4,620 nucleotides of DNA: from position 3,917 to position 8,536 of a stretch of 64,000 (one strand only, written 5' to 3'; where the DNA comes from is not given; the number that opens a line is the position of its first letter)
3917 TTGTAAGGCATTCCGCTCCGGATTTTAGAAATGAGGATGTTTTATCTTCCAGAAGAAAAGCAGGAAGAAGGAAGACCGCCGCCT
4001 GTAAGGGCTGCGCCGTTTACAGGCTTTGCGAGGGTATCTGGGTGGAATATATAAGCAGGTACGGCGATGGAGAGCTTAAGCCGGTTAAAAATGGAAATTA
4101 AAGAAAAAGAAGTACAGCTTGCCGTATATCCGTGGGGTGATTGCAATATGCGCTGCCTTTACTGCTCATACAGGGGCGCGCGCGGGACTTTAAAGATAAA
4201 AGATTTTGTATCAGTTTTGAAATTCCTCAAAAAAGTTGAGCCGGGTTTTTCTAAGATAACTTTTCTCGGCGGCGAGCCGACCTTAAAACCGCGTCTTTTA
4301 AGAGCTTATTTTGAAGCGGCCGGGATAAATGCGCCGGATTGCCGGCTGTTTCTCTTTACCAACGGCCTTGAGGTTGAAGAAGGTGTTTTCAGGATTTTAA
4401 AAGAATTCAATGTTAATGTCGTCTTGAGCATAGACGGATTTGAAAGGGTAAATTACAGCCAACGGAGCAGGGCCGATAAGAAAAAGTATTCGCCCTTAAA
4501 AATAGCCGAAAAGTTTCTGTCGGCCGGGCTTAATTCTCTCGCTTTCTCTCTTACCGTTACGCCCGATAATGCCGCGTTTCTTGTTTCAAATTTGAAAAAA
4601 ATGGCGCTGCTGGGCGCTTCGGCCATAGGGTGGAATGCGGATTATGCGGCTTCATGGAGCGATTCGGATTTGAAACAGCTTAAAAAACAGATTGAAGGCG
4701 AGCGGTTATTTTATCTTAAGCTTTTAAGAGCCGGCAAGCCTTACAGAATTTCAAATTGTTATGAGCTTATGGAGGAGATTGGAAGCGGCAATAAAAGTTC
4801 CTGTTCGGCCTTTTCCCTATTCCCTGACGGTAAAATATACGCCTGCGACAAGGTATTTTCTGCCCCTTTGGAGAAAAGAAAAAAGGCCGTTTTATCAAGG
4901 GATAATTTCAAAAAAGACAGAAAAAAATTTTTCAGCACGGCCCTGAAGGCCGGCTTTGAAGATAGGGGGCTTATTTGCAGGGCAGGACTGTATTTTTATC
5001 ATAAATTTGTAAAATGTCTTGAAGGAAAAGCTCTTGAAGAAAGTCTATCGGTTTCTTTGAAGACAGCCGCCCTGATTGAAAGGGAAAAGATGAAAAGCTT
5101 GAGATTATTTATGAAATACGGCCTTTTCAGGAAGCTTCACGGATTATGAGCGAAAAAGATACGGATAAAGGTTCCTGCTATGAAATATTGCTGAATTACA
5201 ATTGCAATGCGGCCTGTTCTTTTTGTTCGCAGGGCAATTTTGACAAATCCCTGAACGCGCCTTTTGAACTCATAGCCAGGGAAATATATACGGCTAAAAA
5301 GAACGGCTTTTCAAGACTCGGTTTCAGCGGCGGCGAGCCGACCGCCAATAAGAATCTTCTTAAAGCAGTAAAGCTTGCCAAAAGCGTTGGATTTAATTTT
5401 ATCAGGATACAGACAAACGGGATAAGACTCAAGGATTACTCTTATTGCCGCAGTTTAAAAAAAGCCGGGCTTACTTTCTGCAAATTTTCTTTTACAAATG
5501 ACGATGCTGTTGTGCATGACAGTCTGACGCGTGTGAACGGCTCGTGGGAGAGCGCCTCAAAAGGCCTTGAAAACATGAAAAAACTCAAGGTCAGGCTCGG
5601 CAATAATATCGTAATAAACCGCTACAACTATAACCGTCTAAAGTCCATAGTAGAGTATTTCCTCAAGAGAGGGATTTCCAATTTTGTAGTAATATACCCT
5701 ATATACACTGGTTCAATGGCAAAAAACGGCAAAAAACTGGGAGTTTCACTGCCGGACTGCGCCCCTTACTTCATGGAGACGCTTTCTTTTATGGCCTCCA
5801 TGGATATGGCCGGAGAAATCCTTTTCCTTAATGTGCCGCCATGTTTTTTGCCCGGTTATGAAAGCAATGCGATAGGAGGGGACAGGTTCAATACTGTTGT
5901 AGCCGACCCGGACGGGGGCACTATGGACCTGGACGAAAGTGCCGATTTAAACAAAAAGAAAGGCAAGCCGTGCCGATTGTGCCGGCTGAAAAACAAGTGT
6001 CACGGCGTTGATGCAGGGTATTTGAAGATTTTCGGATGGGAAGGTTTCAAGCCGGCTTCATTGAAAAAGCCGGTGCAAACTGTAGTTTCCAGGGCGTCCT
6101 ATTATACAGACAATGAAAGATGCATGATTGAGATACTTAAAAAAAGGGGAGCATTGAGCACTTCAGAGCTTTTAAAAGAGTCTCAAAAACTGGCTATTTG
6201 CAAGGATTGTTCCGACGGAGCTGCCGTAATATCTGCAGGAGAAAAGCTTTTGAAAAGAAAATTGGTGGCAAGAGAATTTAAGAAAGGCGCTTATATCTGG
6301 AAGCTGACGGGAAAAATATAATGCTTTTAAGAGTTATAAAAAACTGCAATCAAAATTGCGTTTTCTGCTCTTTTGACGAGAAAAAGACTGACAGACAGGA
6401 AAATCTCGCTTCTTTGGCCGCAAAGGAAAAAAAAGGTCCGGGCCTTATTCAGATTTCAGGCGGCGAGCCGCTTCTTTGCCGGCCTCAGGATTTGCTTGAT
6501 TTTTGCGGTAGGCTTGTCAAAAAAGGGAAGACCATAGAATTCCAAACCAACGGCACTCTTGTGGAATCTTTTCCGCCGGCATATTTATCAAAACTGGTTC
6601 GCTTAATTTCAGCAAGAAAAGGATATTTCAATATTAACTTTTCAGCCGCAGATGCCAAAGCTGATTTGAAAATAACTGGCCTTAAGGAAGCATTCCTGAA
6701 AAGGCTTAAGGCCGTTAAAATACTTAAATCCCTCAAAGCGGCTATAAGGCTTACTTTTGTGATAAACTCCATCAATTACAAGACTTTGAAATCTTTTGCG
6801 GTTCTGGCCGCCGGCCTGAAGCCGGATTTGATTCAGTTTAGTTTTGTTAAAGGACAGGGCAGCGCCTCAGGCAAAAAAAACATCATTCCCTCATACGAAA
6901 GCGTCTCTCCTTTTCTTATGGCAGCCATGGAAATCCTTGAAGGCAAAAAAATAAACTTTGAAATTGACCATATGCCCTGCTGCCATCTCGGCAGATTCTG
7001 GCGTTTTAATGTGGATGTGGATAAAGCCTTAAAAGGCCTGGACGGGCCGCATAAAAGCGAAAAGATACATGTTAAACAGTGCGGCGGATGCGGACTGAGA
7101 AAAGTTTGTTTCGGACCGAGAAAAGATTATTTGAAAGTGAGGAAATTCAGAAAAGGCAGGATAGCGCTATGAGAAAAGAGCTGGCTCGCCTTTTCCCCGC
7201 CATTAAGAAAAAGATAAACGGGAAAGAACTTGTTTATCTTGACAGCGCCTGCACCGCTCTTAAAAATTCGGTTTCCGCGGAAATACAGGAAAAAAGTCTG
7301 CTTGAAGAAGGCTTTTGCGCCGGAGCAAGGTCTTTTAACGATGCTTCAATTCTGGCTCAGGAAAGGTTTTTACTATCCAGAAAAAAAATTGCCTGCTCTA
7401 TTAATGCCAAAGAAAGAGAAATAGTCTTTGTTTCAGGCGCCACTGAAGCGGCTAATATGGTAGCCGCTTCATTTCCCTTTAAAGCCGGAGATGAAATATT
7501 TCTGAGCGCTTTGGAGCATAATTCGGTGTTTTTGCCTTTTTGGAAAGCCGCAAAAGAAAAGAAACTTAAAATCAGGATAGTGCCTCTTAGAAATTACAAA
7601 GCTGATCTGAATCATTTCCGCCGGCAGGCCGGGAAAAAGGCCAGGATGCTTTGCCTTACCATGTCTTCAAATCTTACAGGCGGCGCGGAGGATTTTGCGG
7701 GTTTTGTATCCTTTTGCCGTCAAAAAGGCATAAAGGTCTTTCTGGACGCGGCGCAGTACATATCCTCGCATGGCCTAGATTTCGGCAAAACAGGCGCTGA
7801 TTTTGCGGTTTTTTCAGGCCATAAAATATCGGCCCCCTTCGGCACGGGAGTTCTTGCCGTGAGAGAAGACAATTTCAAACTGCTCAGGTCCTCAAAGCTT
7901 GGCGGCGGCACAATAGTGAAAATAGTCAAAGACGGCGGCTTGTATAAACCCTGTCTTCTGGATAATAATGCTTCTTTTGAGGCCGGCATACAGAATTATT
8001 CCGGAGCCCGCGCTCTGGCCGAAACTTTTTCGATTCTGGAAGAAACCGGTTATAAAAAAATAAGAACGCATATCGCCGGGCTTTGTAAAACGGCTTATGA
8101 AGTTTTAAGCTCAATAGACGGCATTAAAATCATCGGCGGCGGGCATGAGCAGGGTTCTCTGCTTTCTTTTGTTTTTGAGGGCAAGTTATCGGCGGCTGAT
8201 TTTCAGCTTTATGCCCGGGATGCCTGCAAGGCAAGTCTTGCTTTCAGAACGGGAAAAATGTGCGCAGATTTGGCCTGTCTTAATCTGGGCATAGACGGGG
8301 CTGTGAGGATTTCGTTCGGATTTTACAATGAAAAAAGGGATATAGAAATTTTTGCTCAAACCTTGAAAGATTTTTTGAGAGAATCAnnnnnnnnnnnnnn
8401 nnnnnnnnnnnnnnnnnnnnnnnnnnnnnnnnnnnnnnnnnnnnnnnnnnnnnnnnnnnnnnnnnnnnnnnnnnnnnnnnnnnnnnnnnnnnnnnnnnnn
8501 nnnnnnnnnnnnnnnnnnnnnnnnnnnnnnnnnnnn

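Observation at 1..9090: Nine-gene translationally coupled operon: six radical SAM enzymes, an A24-like membrane peptidase, a cysteine desulfurase and a TP-methylase-fold protein, with no visible substrate gene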

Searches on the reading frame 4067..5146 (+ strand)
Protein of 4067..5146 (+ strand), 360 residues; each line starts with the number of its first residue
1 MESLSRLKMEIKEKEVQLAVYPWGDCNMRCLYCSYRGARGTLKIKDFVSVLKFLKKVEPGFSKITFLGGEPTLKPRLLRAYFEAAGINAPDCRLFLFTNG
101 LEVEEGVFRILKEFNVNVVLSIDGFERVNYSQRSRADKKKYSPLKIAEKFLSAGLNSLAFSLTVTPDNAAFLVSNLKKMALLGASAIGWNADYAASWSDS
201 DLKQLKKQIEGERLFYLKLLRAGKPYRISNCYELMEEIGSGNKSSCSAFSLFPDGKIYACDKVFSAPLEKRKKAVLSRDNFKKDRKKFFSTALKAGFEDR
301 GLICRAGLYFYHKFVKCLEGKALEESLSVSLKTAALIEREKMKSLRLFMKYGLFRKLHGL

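Call 5: search_protein_families(library=pfam, proteins=[window:4067-5146:+], max_evalue=0.01)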
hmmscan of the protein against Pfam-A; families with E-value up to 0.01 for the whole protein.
window:4067-5146:+ (360 aa): 1 family
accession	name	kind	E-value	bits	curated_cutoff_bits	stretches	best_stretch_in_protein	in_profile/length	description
PF04055.27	Radical_SAM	-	2.4e-15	57.5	29.5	1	23-158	4-145/166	Radical SAM superfamily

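Call 6: search_protein_families(library=ncbifam, proteins=[window:4067-5146:+], max_evalue=0.01)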
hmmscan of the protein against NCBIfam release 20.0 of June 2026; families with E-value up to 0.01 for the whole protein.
window:4067-5146:+ (360 aa): 45 families (the best 25 are shown)
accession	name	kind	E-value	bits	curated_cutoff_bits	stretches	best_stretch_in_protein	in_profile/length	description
NF047865.1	rSAM_PapB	equivalog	1e-21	77.5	340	1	25-269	12-272/330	PapB family radical SAM/SPASM ranthipeptide maturase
NF038283.1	viperin_w_prok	equivalog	4.3e-12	45.8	180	1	23-140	9-132/281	viperin family antiviral radical SAM protein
NF033640.1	N_Twi_rSAM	subfamily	2.6e-10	39.9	170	1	48-140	160-257/398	twitch domain-containing radical SAM protein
TIGR03978.1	rSAM_paired_1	equivalog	2.7e-10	39.6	370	1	25-143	92-219/466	His-Xaa-Ser system radical SAM maturase HxsB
TIGR02666.1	moaA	equivalog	1.4e-09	37.4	284.05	1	25-157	19-157/336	GTP 3',8-cyclase MoaA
TIGR04083.1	rSAM_pep_methan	hypoth_equivalog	2.4e-09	36.5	300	1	22-140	6-128/376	TIGR04083 family peptide-modifying radical SAM enzyme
TIGR04084.1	rSAM_AF0577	subfamily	3.6e-08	32.8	225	1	24-260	5-242/347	TIGR04084 family radical SAM/SPASM domain-containing protein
TIGR03977.1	rSAM_pair_HxsC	equivalog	7.4e-08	31.6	267.9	1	14-108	23-116/292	His-Xaa-Ser system radical SAM maturase HxsC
TIGR03974.1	rSAM_six_Cys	equivalog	8e-08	31.6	425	1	24-141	105-234/451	thioether cross-link-forming SCIFF peptide maturase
TIGR04317.1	W_rSAM_matur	equivalog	1.3e-07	31.1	380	1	24-144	12-133/349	tungsten cofactor oxidoreductase radical SAM maturase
TIGR04064.1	rSAM_nif11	equivalog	1.3e-07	30.7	518.7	1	23-137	85-209/459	nif11-like peptide radical SAM maturase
TIGR02668.1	moaA_archaeal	equivalog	6.6e-07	28.6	325.25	1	25-158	19-151/303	GTP 3',8-cyclase MoaA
NF041707.1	rSAM_YhhB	equivalog_domain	1.1e-06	27.8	445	1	44-137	41-137/369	cyclophane-forming radical SAM/SPASM peptide maturase YhhB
TIGR04068.1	rSAM_ocin_clost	equivalog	1.1e-06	27.8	500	1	24-138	92-217/462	Cys-rich peptide radical SAM maturase CcpM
TIGR03942.1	sulfatase_rSAM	equivalog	2e-06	27.1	349.45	1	25-140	10-137/363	anaerobic sulfatase maturase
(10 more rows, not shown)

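Call 73: search_protein_families(library=padloc, proteins=[window:4091-5146:+], max_evalue=0.001)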
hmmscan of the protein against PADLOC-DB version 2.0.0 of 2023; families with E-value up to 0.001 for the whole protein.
window:4091-5146:+ (352 aa): 3 families
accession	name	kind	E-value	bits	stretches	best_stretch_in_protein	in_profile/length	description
PDLC02903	pVip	-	5.3e-13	47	1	15-133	7-119/257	Viperins not associated with kinases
PDLC02904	pVip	-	3.4e-10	37.9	1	15-137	10-130/262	Viperins associated with kinases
PDLC02905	pVip-kinase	-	1.3e-05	22.7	1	13-129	187-306/474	Viperin-kinase fusion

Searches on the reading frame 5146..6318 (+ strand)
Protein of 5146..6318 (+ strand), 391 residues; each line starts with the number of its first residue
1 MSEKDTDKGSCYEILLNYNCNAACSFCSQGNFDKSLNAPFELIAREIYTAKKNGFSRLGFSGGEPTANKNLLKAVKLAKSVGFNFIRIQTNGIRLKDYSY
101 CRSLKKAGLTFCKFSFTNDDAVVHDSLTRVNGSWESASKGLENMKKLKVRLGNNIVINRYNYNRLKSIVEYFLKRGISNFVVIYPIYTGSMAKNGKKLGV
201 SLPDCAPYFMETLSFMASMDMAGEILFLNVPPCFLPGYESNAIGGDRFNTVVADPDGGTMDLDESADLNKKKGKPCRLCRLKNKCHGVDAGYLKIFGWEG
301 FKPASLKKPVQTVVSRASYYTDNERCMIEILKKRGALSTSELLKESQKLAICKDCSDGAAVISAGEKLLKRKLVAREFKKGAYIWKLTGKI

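Call 5: search_protein_families(library=pfam, proteins=[window:5146-6318:+], max_evalue=0.01)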
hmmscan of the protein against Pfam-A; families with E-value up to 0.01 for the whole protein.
window:5146-6318:+ (391 aa): 2 families
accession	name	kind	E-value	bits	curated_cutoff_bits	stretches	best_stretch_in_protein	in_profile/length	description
PF04055.27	Radical_SAM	-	4.2e-18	66.5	29.5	1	18-171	5-165/166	Radical SAM superfamily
PF13353.11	Fer4_12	-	0.0025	18.5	22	1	18-96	13-95/137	4Fe-4S single cluster domain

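Call 6: search_protein_families(library=ncbifam, proteins=[window:5146-6318:+], max_evalue=0.01)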
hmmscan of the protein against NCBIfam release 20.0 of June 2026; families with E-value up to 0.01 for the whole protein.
window:5146-6318:+ (391 aa): 45 families (the best 25 are shown)
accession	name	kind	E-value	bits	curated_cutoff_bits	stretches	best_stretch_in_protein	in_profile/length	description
NF038332.1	rSAM_rare_HxsC4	exception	1.6e-27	96.6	500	2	13-182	17-191/335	radical SAM protein HxsC4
TIGR03977.1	rSAM_pair_HxsC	equivalog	6.6e-23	81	267.9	1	14-236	29-254/292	His-Xaa-Ser system radical SAM maturase HxsC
NF045646.2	rSAM_Se_TrsS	equivalog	1.8e-18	66.3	490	1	10-175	85-254/441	radical SAM (seleno)protein TrsS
TIGR02668.1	moaA_archaeal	equivalog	2.5e-17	62.8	325.25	1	14-196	14-197/303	GTP 3',8-cyclase MoaA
NF001199.0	PRK00164.2-1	equivalog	2.2e-16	59.9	231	1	14-176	16-179/308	GTP 3',8-cyclase MoaA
NF045702.1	rSAM_GDGT_ether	equivalog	4.4e-16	58.6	450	1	14-205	90-289/486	tetraether lipid synthase Tes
TIGR02109.1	PQQ_syn_pqqE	equivalog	1.7e-14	53.5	381.35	1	16-196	13-193/358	pyrroloquinoline quinone biosynthesis protein PqqE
TIGR04303.1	GeoRSP_rSAM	equivalog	1.9e-14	54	400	1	16-179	11-171/325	GeoRSP system radical SAM/SPASM protein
TIGR02666.1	moaA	equivalog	1.9e-14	53.4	284.05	1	19-178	19-186/336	GTP 3',8-cyclase MoaA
TIGR04055.1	rSAM_NirJ2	equivalog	2.2e-14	53.7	500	1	19-191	9-180/326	putative heme d1 biosynthesis radical SAM protein NirJ2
TIGR04054.1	rSAM_NirJ1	equivalog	3.4e-14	52.3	650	1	18-190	44-215/387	putative heme d1 biosynthesis radical SAM protein NirJ1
TIGR04545.1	rSAM_ahbD_hemeb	equivalog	5.3e-13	49.1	500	1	18-191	8-181/339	heme b synthase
TIGR04546.1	rSAM_ahbC_deAc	equivalog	7.5e-13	48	650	1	20-190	49-218/390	12,18-didecarboxysiroheme deacetylase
TIGR04051.1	rSAM_NirJ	equivalog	1.4e-12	47.2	515.45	1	19-195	11-186/354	heme d1 biosynthesis radical SAM protein NirJ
NF038283.1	viperin_w_prok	equivalog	6.2e-12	45.3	180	1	17-163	9-168/281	viperin family antiviral radical SAM protein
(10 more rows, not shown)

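Call 73: search_protein_families(library=padloc, proteins=[window:5146-6318:+], max_evalue=0.001)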
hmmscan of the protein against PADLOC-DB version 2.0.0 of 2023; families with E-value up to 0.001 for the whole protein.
window:5146-6318:+ (391 aa): 3 families
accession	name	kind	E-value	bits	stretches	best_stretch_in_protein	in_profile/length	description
PDLC02904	pVip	-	2.2e-17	61.4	1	16-164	9-156/262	Viperins associated with kinases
PDLC02903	pVip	-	2.7e-16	57.8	1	16-169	6-158/257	Viperins not associated with kinases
PDLC02905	pVip-kinase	-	8.7e-05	19.9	1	47-118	225-293/474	Viperin-kinase fusion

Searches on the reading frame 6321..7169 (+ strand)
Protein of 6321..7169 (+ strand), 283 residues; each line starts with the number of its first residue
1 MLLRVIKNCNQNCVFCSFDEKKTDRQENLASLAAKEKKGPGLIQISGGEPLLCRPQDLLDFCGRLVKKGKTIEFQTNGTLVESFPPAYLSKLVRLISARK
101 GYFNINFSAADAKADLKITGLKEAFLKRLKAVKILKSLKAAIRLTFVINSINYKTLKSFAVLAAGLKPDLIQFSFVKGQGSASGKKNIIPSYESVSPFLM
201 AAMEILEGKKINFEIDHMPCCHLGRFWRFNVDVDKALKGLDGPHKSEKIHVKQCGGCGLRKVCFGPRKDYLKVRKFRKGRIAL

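Call 5: search_protein_families(library=pfam, proteins=[window:6321-7169:+], max_evalue=0.01)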
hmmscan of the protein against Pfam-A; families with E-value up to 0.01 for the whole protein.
window:6321-7169:+ (283 aa): 1 family
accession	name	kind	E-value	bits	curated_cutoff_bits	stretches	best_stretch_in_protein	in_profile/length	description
PF04055.27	Radical_SAM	-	1.2e-11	45.5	29.5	1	5-155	3-158/166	Radical SAM superfamily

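Call 6: search_protein_families(library=ncbifam, proteins=[window:6321-7169:+], max_evalue=0.01)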
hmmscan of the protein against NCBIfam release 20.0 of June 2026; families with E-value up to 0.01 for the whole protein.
window:6321-7169:+ (283 aa): 27 families (the best 25 are shown)
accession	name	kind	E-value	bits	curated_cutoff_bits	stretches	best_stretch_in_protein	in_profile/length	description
TIGR03977.1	rSAM_pair_HxsC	equivalog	1.6e-20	73.2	267.9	1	5-265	31-287/292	His-Xaa-Ser system radical SAM maturase HxsC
TIGR02668.1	moaA_archaeal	equivalog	2.2e-10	40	325.25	1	4-165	15-175/303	GTP 3',8-cyclase MoaA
TIGR02109.1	PQQ_syn_pqqE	equivalog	2.5e-10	39.8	381.35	1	1-196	9-203/358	pyrroloquinoline quinone biosynthesis protein PqqE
TIGR04054.1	rSAM_NirJ1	equivalog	1.5e-09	37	650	1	5-188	42-224/387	putative heme d1 biosynthesis radical SAM protein NirJ1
TIGR04546.1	rSAM_ahbC_deAc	equivalog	6.2e-09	35.1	650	1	5-168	45-206/390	12,18-didecarboxysiroheme deacetylase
NF001199.0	PRK00164.2-1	equivalog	2.7e-08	33.3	231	1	4-133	17-143/308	GTP 3',8-cyclase MoaA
TIGR04317.1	W_rSAM_matur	equivalog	4e-08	32.8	380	1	4-176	9-184/349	tungsten cofactor oxidoreductase radical SAM maturase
TIGR02495.1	NrdG2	equivalog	6.4e-08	32.2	131.15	1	7-149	24-166/193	anaerobic ribonucleoside-triphosphate reductase activating protein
TIGR04545.1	rSAM_ahbD_hemeb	equivalog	1.7e-07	31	500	1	5-166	6-165/339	heme b synthase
NF038283.1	viperin_w_prok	equivalog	9.6e-07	28.2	180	1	5-91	8-105/281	viperin family antiviral radical SAM protein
TIGR04051.1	rSAM_NirJ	equivalog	1e-06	28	515.45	1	5-177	8-177/354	heme d1 biosynthesis radical SAM protein NirJ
TIGR04251.1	SCM_rSAM_ScmF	equivalog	4.1e-06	26.4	400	1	6-186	11-190/353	SynChlorMet cassette radical SAM/SPASM protein ScmF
NF045646.2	rSAM_Se_TrsS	equivalog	5.8e-06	25.1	490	1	2-163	89-251/441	radical SAM (seleno)protein TrsS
TIGR04055.1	rSAM_NirJ2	equivalog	3.6e-05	23.4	500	1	7-183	8-181/326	putative heme d1 biosynthesis radical SAM protein NirJ2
TIGR02666.1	moaA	equivalog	5.9e-05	22.2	284.05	1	5-163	16-180/336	GTP 3',8-cyclase MoaA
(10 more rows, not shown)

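Call 73: search_protein_families(library=padloc, proteins=[window:6321-7169:+], max_evalue=0.001)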
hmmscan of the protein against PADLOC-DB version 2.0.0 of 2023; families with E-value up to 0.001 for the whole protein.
window:6321-7169:+ (283 aa): 2 families
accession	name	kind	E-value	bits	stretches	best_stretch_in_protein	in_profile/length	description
PDLC02903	pVip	-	8.2e-11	39.9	1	4-159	5-157/257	Viperins not associated with kinases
PDLC02904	pVip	-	1.9e-08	32.1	1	5-170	9-169/262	Viperins associated with kinases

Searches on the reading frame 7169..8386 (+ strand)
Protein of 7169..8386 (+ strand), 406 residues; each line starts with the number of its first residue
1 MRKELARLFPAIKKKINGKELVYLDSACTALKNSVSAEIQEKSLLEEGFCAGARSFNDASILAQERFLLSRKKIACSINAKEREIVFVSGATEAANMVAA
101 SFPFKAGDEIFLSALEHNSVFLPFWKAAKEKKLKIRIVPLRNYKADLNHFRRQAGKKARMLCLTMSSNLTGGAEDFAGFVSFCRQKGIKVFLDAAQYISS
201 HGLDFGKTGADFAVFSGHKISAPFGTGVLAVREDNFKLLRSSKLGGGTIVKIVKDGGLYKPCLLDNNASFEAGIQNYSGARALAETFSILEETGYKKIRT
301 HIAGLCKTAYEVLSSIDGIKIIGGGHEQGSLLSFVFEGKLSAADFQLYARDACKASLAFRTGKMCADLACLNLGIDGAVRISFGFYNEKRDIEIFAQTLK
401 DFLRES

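Call 5: search_protein_families(library=pfam, proteins=[window:7169-8386:+], max_evalue=0.01)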
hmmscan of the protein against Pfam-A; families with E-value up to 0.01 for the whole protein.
window:7169-8386:+ (406 aa): 3 families
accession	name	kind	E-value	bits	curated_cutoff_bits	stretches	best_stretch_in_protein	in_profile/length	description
PF00266.25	Aminotran_5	-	2.3e-72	244.4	21.5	1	22-395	1-371/371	Aminotransferase class-V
PF00155.27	Aminotran_1_2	-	2.3e-06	27.5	19.7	1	79-195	56-187/361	Aminotransferase class I and II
PF01053.26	Cys_Met_Meta_PP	-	0.0016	17.5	27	1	76-216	62-195/381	Cys/Met metabolism PLP-dependent enzyme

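Call 6: search_protein_families(library=ncbifam, proteins=[window:7169-8386:+], max_evalue=0.01)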
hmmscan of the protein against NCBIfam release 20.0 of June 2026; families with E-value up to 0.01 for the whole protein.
window:7169-8386:+ (406 aa): 21 families
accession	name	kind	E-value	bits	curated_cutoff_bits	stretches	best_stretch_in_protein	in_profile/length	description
TIGR01979.1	sufS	subfamily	8.4e-73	245.5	475.1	1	6-402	4-398/403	SufS family cysteine desulfurase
NF041166.1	f2_encap_cargo1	exception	1.4e-63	216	800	1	6-400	231-621/623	family 2A encapsulin nanocompartment cargo protein cysteine desulfurase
NF008126.0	PRK10874.1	equivalog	1.5e-54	185.7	607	1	6-400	10-393/401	cysteine desulfurase CsdA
NF006791.0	PRK09295.1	equivalog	7.5e-52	176.8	661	1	9-400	12-399/406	cysteine desulfurase SufS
TIGR03392.1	FeS_syn_CsdA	equivalog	1.7e-51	175.6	493.6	1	6-401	7-391/398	cysteine desulfurase CsdA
TIGR01977.1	am_tr_V_EF2568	hypoth_equivalog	9.9e-45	153.2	377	1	22-400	1-374/376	cysteine desulfurase family protein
TIGR01976.1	am_tr_V_VC1184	hypoth_equivalog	1.7e-28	100.1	352.35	1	7-397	8-399/401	cysteine desulfurase-like protein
NF040779.1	Sec_lyase_SclA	exception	4.4e-24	85.1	525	1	22-403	1-377/378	selenocysteine lyase SclA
NF010611.0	PRK14012.1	equivalog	4.5e-22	78.5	548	1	22-247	7-236/406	IscS subfamily cysteine desulfurase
TIGR03402.1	FeS_nifS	equivalog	2.7e-21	75.8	530.75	1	22-233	1-212/379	cysteine desulfurase NifS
TIGR03235.1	DNA_S_dndA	equivalog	2.3e-20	73.2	480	1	23-238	1-219/353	cysteine desulfurase DndA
TIGR02006.1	IscS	equivalog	7e-20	71.4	643.2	1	22-248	5-233/402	IscS subfamily cysteine desulfurase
NF006810.0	PRK09331.1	subfamily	1.9e-13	50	301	1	85-247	83-252/397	Sep-tRNA:Cys-tRNA synthetase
TIGR03403.1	nifS_epsilon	equivalog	2e-11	43.3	587.7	1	72-234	49-217/382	NifS family cysteine desulfurase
NF002806.0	PRK02948.1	subfamily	2.1e-11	43.4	304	1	22-231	2-212/381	IscS subfamily cysteine desulfurase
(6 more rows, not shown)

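Call 73: search_protein_families(library=padloc, proteins=[window:7169-8386:+], max_evalue=0.001)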
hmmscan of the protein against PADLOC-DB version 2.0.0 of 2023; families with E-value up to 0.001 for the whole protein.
window:7169-8386:+ (406 aa): 2 families
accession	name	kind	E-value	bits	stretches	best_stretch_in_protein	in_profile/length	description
PDLC02759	SspA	-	4e-33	113.2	1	23-402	1-369/374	SspA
PDLC02657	DndA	-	1.5e-32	111.4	1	22-400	1-369/372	DndA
